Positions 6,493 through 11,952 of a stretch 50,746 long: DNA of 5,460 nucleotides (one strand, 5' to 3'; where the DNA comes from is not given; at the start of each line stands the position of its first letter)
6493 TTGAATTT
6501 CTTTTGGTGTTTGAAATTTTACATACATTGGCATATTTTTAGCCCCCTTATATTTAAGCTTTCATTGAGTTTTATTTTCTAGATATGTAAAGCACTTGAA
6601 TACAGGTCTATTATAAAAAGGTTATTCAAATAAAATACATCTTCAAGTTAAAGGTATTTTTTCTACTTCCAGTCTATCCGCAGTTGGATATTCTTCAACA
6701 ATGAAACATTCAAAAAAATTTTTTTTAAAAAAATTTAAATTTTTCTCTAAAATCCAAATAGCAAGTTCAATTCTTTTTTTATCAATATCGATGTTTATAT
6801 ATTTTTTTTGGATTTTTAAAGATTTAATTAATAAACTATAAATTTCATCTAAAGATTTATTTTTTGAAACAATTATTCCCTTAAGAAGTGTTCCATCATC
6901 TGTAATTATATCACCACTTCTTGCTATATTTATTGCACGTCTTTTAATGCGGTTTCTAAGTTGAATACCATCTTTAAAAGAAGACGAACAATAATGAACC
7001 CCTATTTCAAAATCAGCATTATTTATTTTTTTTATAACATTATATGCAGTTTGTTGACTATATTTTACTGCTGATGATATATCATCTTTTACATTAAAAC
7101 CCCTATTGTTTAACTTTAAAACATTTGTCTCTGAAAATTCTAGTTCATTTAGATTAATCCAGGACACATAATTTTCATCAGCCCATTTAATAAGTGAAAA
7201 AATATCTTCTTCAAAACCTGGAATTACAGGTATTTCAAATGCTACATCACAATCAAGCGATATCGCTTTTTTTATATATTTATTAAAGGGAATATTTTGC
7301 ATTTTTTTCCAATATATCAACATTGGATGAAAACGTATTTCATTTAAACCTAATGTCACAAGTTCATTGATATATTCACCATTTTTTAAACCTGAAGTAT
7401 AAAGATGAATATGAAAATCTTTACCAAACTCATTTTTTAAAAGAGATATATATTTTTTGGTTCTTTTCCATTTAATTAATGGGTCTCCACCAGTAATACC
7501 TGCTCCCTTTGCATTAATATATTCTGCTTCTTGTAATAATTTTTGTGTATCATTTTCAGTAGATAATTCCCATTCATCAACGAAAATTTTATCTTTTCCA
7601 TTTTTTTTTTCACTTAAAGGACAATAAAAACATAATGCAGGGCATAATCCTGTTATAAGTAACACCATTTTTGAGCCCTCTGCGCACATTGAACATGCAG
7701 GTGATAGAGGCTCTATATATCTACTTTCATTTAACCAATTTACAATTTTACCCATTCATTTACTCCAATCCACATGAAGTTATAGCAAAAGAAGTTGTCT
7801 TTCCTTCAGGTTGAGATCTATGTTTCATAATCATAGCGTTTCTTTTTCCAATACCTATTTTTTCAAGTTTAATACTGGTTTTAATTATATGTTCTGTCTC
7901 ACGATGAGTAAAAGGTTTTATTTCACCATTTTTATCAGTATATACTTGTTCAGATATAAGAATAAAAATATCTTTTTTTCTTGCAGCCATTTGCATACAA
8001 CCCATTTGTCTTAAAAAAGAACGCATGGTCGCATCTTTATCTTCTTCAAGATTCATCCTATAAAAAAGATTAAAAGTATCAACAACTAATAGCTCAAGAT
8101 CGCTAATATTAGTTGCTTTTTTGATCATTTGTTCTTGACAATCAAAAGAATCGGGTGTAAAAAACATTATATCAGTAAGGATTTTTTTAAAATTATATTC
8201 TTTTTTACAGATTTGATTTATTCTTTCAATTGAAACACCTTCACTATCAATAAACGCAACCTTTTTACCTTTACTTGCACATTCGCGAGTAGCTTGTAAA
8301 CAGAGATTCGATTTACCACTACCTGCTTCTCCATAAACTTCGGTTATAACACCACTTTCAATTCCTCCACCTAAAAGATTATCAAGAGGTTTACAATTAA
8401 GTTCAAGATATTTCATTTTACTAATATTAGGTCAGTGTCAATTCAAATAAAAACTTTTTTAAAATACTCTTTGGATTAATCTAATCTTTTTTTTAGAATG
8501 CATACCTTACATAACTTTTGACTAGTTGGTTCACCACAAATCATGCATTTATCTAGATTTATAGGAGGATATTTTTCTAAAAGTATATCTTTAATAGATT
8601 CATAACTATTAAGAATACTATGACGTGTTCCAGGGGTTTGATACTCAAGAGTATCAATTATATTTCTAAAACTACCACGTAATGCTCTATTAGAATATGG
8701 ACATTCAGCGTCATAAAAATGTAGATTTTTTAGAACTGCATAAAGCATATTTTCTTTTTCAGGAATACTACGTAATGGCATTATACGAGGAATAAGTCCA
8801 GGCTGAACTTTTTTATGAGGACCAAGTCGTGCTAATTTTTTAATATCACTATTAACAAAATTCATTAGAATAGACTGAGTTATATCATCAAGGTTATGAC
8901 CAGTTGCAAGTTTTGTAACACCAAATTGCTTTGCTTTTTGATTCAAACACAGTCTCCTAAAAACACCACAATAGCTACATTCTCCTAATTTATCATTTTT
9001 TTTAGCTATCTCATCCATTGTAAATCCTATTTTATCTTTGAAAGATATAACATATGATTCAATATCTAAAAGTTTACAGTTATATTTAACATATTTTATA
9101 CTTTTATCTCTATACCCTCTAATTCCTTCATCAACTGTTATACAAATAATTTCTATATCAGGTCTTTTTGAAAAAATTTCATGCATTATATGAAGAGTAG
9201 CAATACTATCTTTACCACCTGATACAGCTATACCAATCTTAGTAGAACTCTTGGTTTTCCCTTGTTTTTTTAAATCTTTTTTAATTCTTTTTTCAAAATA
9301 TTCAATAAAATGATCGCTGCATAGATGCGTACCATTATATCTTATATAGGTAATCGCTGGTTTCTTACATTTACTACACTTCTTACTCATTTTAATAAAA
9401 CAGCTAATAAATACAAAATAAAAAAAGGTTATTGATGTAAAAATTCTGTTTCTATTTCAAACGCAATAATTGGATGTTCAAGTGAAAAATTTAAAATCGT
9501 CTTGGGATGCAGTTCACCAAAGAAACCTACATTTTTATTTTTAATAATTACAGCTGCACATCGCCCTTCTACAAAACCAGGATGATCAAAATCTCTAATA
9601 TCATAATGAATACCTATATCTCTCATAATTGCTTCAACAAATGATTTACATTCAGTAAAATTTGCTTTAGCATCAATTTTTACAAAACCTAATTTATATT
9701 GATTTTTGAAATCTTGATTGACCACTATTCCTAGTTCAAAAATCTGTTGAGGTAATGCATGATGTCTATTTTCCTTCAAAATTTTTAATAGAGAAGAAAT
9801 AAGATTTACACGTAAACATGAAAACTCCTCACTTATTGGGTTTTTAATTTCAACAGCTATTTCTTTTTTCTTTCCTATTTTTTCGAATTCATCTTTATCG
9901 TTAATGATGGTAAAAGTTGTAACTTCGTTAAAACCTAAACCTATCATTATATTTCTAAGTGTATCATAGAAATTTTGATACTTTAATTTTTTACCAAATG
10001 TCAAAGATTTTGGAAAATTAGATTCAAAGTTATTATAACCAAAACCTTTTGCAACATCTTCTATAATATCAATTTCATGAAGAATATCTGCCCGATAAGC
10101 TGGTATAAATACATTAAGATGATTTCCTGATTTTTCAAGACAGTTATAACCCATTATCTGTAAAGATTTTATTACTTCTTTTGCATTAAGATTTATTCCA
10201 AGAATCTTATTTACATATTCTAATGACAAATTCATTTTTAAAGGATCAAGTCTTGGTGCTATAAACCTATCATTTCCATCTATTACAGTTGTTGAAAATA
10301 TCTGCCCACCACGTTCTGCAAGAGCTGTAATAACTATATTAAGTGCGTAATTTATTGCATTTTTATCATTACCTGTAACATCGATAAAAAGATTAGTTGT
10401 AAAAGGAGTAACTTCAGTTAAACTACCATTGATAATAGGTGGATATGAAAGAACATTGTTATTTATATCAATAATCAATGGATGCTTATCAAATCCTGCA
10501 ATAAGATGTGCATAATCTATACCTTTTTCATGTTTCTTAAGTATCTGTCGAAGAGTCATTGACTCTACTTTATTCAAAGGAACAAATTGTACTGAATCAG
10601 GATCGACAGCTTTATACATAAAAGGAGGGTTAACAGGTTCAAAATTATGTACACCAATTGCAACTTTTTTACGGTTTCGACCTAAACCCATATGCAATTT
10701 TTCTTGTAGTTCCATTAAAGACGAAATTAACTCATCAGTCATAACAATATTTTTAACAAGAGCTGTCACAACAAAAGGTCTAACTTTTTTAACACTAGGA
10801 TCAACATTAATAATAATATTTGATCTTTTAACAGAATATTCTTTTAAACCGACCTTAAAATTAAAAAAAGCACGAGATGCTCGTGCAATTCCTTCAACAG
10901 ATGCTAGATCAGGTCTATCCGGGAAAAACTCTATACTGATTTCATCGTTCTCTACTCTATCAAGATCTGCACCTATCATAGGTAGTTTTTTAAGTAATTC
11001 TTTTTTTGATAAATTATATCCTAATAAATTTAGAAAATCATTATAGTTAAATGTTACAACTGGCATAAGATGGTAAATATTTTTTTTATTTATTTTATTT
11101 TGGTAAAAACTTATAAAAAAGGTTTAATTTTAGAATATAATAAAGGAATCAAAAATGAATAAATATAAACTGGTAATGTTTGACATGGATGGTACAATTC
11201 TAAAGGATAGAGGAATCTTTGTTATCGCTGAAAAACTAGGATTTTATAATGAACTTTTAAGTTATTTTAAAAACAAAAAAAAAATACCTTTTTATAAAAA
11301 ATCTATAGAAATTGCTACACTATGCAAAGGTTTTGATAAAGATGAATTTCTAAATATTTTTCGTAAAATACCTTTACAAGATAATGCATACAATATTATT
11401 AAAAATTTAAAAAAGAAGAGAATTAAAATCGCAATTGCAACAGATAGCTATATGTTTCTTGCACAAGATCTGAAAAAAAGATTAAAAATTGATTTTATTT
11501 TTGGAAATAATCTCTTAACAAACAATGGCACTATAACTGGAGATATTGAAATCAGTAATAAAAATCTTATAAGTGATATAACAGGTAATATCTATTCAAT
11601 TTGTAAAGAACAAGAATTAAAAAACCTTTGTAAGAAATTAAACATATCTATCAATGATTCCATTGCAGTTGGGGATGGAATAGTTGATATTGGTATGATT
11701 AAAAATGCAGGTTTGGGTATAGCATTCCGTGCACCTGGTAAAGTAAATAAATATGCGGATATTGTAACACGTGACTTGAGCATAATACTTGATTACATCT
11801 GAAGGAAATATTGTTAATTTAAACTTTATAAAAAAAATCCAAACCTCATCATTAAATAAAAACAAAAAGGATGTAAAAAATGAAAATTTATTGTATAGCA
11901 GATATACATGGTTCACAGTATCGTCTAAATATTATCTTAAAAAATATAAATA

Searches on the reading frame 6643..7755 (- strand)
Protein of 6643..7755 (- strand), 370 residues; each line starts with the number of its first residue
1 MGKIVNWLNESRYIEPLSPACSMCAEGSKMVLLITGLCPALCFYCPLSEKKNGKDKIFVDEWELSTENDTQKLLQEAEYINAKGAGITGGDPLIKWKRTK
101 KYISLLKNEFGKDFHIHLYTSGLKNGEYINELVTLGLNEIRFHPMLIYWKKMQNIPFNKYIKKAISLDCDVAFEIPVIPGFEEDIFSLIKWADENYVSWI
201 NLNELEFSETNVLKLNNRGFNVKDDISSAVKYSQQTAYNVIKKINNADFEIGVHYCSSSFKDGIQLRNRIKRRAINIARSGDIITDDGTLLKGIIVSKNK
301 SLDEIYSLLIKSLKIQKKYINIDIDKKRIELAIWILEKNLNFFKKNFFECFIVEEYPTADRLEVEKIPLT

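Call 56: search_protein_families(library=pfam, proteins=[window:6643-7755:-], max_evalue=0.00001)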
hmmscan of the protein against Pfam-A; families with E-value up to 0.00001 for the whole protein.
window:6643-7755:- (370 aa): 1 family
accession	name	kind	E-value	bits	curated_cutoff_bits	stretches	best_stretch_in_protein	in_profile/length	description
PF04055.27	Radical_SAM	-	7.3e-10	39.7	29.5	1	34-180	3-153/166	Radical SAM superfamily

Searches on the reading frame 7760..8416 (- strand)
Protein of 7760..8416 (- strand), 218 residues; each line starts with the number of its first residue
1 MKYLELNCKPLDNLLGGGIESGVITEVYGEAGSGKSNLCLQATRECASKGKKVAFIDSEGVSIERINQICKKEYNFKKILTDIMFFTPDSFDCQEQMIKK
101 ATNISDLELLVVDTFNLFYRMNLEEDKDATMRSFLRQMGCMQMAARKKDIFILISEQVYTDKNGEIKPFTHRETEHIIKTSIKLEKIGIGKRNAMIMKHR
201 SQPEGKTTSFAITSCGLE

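Call 56: search_protein_families(library=pfam, proteins=[window:7760-8416:-], max_evalue=0.00001)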
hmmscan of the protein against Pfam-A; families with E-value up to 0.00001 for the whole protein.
window:7760-8416:- (218 aa): 6 families
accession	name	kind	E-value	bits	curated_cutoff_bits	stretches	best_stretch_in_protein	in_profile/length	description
PF08423.17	Rad51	-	1.3e-17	64.4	22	1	7-216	11-240/244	Rad51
PF06745.19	ATPase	-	4.9e-09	36.3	26.6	1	10-214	7-221/231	KaiC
PF00154.27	RecA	-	1.7e-08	34.7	27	1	11-147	40-170/262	recA bacterial DNA recombination protein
PF13481.12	AAA_25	-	2.4e-08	34.3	27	1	10-139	21-174/195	AAA domain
PF13479.12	AAA_24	-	6.8e-06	26.5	27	0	27-125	7-83/195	AAA domain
PF05707.18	Zot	-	9.2e-06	25.7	20.3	0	27-136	5-105/197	Zonular occludens toxin (Zot)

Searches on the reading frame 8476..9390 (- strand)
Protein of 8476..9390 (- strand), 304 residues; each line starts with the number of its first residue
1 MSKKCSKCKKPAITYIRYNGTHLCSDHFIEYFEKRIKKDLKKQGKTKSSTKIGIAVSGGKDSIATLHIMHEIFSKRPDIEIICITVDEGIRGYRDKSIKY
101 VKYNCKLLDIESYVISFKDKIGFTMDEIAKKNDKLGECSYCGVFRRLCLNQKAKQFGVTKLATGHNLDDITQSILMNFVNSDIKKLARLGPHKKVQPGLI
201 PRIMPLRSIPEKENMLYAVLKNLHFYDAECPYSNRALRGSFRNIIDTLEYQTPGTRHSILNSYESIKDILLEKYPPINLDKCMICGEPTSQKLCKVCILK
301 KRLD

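Call 16: search_protein_families(library=pfam, proteins=[window:8476-9390:-], max_evalue=0.001)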
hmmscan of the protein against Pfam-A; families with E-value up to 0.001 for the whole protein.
window:8476-9390:- (304 aa): 2 families
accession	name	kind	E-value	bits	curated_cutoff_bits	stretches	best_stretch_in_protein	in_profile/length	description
PF01171.26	ATP_bind_3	-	6.1e-14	52.6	27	1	52-243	2-181/182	PP-loop family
PF22082.2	TtuA_LIM_N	-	7e-13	48.8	27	1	4-29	1-26/26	2-thiouridine synthetase TtuA, N-terminal LIM domain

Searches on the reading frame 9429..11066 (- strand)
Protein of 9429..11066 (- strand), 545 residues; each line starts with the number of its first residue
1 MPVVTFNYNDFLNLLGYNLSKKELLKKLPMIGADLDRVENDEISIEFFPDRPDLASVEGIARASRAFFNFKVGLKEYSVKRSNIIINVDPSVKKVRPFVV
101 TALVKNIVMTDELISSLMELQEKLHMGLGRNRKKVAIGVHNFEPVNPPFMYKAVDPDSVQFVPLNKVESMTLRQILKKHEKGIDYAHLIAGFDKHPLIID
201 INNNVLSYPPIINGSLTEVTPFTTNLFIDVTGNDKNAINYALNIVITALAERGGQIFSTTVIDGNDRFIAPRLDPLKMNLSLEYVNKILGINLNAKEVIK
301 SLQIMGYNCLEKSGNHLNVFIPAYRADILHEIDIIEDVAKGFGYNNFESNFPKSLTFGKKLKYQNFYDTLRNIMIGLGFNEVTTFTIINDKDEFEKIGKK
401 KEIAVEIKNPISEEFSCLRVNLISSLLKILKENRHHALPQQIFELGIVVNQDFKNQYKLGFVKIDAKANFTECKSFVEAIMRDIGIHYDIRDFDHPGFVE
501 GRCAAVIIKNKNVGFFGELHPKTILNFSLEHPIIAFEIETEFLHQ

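Call 16: search_protein_families(library=pfam, proteins=[window:9429-11066:-], max_evalue=0.001)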
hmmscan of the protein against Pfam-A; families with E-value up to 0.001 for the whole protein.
window:9429-11066:- (545 aa): 3 families
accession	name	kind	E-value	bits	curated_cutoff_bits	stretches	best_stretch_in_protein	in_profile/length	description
PF17759.6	tRNA_synthFbeta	-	5.5e-44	150.6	22.4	1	349-539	3-213/214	Phenylalanyl tRNA synthetase beta chain CLM domain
PF03484.21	B5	-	7.4e-24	84.2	28.6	1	278-344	1-67/67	tRNA synthetase B5 domain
PF03483.22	B3_4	-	0.00064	19.8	29.3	0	160-239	75-133/174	B3/4 domain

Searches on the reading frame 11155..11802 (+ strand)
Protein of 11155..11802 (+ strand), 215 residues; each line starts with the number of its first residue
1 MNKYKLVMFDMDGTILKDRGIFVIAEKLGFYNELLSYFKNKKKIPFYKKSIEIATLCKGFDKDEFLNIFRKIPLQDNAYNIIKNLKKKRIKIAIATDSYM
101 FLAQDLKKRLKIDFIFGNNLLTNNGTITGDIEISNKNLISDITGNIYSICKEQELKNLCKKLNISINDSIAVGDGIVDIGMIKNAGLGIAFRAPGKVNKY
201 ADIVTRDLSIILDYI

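Call 16: search_protein_families(library=pfam, proteins=[window:11155-11802:+], max_evalue=0.001)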
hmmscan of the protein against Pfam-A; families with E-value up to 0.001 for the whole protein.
window:11155-11802:+ (215 aa): 5 families
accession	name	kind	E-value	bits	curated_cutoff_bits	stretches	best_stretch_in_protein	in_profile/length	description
PF00702.32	Hydrolase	-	2.6e-14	54.5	26.4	1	4-186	1-191/191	haloacid dehalogenase-like hydrolase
PF08282.18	Hydrolase_3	-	3.3e-13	50.4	20.9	1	148-206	185-244/255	haloacid dehalogenase-like hydrolase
PF12710.13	HAD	-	1.3e-11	45.7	27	1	7-182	1-188/189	haloacid dehalogenase-like hydrolase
PF06888.18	Put_Phosphatase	-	1.3e-06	28.5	27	1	6-180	2-183/234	Putative Phosphatase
PF13419.12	HAD_2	-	3.2e-06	27.8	23.8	0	7-116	1-122/178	Haloacid dehalogenase-like hydrolase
